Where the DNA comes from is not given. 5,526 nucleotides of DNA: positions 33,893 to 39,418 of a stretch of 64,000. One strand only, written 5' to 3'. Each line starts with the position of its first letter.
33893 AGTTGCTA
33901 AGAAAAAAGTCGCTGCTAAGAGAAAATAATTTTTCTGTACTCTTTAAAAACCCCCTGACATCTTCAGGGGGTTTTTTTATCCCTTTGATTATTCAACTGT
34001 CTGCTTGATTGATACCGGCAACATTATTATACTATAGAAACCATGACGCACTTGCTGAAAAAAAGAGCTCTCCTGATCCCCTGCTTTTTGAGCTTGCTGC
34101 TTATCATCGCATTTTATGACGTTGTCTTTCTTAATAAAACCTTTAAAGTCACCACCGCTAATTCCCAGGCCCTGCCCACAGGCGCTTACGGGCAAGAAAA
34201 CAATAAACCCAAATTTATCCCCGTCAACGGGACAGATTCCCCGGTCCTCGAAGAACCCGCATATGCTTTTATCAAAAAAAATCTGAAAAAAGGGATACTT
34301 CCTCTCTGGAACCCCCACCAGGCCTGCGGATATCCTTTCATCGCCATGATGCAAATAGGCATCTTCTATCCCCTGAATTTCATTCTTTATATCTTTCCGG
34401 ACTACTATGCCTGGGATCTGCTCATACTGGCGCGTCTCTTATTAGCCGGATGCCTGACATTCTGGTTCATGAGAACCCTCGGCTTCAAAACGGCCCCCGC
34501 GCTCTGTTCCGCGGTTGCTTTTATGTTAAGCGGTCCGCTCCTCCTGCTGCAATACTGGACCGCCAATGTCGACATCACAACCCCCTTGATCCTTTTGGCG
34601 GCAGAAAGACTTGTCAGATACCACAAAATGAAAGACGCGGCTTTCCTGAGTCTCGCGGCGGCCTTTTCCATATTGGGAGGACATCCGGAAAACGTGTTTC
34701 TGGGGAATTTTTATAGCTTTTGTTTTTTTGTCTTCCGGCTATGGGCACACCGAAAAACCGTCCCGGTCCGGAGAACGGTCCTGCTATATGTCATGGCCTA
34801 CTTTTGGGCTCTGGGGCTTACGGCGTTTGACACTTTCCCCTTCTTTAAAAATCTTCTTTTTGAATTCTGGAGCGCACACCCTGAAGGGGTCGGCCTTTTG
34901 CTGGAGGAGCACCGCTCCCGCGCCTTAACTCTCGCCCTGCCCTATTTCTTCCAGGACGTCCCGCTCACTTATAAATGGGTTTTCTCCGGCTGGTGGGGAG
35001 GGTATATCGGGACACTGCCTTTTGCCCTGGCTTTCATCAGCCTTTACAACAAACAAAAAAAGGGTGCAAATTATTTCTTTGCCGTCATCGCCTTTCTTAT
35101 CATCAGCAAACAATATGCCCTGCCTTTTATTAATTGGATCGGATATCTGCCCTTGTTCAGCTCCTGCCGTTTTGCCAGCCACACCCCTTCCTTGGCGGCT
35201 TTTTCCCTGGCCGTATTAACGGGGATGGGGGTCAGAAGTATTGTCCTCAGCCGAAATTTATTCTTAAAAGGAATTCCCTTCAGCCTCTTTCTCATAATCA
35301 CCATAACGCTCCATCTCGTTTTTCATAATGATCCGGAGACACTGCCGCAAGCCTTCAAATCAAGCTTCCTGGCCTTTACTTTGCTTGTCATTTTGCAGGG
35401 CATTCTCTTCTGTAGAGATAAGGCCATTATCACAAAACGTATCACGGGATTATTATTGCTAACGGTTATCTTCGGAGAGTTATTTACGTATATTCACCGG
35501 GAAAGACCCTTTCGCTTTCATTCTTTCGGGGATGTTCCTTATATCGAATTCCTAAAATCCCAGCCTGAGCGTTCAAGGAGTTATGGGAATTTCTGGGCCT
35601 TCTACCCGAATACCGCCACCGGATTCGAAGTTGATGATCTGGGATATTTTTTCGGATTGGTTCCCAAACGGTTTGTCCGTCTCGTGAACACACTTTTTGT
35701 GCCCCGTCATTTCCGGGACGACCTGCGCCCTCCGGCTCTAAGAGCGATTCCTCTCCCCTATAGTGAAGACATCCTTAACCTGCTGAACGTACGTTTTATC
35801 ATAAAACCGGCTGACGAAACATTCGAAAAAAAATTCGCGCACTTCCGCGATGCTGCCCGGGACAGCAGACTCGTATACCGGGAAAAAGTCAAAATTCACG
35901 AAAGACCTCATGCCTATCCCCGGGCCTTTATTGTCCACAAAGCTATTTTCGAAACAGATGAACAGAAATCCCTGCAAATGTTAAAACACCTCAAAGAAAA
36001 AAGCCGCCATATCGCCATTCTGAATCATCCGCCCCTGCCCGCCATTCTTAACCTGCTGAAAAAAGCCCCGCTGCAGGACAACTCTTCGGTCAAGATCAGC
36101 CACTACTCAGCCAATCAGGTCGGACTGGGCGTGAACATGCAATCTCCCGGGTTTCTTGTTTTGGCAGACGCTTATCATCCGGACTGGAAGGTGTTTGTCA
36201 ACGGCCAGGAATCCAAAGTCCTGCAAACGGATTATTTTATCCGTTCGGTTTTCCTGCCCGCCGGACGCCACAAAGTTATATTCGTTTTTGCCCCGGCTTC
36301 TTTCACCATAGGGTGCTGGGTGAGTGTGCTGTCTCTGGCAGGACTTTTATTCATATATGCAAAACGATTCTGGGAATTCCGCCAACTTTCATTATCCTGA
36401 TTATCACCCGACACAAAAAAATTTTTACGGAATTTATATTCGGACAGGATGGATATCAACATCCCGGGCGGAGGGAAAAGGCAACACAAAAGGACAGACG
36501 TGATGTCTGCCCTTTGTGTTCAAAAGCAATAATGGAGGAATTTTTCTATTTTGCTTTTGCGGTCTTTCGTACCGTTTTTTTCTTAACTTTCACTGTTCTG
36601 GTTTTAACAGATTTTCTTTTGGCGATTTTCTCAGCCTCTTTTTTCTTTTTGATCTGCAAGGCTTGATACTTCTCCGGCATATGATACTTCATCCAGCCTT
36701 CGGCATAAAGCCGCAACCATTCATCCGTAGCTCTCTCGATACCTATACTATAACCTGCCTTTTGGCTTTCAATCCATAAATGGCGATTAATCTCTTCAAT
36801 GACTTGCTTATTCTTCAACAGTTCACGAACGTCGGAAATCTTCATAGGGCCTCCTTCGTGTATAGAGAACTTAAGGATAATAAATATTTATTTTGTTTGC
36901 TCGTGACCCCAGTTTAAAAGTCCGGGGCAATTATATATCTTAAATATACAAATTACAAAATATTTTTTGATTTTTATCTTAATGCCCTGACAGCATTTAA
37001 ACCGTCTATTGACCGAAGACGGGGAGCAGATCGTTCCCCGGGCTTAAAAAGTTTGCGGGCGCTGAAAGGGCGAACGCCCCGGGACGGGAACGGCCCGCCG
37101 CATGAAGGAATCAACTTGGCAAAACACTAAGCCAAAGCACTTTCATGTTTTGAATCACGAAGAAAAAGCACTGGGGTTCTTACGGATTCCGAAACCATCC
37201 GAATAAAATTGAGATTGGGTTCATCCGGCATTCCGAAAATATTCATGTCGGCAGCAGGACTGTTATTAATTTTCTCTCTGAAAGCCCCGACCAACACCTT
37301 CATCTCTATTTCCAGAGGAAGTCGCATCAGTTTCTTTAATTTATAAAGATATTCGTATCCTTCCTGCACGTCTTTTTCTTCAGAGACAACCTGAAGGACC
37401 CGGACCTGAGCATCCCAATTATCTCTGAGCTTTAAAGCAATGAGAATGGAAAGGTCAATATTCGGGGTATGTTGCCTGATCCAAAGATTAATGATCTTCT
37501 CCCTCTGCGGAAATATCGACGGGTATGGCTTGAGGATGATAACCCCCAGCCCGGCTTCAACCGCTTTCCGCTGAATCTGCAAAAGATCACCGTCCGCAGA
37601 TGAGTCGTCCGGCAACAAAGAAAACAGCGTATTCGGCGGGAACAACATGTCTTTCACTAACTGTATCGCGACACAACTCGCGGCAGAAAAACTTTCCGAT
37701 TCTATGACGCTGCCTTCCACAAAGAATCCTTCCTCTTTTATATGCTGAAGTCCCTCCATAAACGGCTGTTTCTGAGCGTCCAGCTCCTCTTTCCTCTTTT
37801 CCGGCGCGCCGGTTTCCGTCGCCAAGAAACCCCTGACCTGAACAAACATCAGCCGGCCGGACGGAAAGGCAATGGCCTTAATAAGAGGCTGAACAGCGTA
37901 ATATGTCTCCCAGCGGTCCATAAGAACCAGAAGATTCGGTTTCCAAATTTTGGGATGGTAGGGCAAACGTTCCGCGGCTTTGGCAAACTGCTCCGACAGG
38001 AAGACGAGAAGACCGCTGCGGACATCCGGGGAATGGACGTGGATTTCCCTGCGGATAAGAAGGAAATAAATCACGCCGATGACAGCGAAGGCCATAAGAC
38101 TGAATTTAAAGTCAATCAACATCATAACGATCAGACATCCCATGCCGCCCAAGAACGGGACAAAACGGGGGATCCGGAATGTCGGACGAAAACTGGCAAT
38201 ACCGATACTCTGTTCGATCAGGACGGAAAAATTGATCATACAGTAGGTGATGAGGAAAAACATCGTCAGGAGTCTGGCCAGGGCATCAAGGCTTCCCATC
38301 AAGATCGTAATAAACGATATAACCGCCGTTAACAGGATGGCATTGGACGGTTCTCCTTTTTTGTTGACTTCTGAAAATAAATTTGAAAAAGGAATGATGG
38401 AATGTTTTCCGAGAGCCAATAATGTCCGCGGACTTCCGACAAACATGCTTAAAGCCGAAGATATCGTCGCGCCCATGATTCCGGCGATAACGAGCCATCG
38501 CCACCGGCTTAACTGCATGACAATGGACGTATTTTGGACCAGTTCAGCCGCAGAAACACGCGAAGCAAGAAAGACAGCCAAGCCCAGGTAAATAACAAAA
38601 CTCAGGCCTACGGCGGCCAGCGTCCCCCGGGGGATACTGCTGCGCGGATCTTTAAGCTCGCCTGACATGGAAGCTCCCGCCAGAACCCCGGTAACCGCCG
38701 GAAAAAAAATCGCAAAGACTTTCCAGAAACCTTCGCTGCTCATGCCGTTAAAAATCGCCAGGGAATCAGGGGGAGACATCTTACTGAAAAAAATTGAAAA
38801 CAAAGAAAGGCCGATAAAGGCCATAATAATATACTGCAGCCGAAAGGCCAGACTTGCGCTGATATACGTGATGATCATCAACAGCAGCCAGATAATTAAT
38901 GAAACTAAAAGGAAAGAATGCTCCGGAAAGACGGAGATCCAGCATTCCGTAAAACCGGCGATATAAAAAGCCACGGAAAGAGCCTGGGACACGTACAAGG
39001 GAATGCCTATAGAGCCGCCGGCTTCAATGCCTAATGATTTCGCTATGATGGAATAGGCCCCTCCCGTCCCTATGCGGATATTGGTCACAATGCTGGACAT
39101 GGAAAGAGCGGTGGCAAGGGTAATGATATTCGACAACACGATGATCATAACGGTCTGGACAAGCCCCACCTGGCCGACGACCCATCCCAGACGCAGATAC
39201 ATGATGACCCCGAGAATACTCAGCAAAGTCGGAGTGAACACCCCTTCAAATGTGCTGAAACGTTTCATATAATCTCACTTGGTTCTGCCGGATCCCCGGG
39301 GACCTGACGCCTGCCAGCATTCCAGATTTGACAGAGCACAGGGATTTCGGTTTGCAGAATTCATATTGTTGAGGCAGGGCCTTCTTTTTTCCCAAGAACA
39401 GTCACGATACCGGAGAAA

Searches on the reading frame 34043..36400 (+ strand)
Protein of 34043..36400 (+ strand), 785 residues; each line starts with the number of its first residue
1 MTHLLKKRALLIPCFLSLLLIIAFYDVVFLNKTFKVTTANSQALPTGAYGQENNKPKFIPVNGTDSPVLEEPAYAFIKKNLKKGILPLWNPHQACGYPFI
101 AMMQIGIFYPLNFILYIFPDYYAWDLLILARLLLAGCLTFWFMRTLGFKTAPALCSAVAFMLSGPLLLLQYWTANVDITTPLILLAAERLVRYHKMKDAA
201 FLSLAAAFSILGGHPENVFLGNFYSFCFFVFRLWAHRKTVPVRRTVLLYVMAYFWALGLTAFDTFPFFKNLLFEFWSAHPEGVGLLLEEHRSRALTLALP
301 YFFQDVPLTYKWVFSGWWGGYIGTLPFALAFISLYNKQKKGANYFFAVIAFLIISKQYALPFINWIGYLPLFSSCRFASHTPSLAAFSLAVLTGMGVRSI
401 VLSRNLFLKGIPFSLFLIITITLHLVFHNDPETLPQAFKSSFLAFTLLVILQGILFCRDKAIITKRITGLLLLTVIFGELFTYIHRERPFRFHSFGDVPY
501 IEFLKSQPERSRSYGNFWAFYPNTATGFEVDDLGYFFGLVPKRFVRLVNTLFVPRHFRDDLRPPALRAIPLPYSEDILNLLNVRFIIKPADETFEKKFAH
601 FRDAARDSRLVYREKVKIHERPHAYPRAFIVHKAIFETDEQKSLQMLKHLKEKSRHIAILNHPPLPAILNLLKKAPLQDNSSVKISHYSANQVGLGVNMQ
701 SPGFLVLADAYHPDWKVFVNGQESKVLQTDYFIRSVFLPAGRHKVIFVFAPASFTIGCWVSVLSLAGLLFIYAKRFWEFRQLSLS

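Call 27: search_protein_families(library=pfam, proteins=[window:34043-36400:+], max_evalue=0.01)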
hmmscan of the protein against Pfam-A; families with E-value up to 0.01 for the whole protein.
window:34043-36400:+ (785 aa): 1 family
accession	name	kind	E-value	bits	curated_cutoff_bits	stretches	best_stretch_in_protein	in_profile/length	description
PF09586.16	YfhO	-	8.2e-09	34.8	28.5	1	680-761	753-835/835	Bacterial membrane protein YfhO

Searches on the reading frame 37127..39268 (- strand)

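Call 27: search_protein_families(library=pfam, proteins=[window:37127-39268:-], max_evalue=0.01)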
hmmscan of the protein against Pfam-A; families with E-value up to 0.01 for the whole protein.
window:37127-39268:- (713 aa): 4 families
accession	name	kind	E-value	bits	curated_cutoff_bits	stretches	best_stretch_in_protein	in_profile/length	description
PF00324.27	AA_permease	-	1.2e-41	143.4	24.6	1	10-401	2-423/470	Amino acid permease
PF21554.2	CCC_C_2nd_pro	-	1.1e-27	97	27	1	589-712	2-132/132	Prokaryotic cation-chloride cotransporter, C-terminal domain, 2nd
PF13520.12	AA_permease_2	-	3.9e-16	59.4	27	1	27-354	23-375/427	Amino acid permease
PF21555.2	CCC_C_1st_pro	-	1.2e-06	28.7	27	1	488-583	32-124/128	Prokaryotic cation-chloride cotransporter, C-terminal domain, 1st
